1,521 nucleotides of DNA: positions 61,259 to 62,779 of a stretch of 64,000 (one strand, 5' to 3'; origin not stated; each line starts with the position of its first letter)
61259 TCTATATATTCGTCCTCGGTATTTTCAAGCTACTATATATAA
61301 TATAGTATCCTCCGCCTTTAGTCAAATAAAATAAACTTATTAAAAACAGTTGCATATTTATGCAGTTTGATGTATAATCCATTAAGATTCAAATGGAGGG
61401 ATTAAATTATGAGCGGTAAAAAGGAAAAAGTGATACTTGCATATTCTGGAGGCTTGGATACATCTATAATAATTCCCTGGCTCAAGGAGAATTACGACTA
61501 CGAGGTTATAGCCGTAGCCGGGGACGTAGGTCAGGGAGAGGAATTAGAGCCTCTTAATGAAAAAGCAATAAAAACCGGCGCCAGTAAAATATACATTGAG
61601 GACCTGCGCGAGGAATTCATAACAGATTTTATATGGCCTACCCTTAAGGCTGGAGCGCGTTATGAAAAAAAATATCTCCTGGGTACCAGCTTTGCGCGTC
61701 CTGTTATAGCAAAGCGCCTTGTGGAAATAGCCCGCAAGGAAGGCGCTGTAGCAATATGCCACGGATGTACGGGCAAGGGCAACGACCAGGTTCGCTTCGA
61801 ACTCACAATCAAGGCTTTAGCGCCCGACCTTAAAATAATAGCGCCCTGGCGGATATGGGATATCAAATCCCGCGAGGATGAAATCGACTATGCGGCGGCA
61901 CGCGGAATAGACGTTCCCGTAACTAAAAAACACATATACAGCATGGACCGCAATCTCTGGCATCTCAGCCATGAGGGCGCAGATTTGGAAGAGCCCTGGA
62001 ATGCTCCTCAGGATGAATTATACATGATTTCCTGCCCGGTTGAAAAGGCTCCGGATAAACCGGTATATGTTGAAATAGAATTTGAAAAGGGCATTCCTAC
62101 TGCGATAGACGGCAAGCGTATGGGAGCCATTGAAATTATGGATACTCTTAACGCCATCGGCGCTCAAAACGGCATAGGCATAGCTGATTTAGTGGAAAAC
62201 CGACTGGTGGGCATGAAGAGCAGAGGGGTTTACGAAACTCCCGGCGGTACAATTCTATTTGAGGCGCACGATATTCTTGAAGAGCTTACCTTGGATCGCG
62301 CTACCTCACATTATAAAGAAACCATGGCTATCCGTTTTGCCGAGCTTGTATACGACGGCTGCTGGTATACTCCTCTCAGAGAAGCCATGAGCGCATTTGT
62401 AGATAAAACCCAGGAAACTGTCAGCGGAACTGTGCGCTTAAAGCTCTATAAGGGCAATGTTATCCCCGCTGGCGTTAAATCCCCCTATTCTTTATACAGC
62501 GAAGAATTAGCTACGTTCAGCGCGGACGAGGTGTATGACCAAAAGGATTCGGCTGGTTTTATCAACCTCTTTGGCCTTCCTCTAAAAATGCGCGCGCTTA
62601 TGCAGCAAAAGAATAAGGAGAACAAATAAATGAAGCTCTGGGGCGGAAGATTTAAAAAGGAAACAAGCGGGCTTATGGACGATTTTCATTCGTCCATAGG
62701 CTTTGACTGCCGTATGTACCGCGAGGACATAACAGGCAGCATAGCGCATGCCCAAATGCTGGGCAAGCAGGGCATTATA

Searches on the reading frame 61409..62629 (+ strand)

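Call 50: search_protein_families(library=pfam, proteins=[window:61409-62629:+], max_evalue=0.00001)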
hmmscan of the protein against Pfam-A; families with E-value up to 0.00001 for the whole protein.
window:61409-62629:+ (406 aa): 2 families
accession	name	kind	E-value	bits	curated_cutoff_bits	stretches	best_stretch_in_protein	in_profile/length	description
PF20979.2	Arginosuc_syn_C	-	2.2e-80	269.8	27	1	177-394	1-218/219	Arginosuccinate synthase C-terminal domain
PF00764.25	Arginosuc_synth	-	2.3e-68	229.8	27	1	7-167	1-161/162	Arginosuccinate synthase N-terminal HUP domain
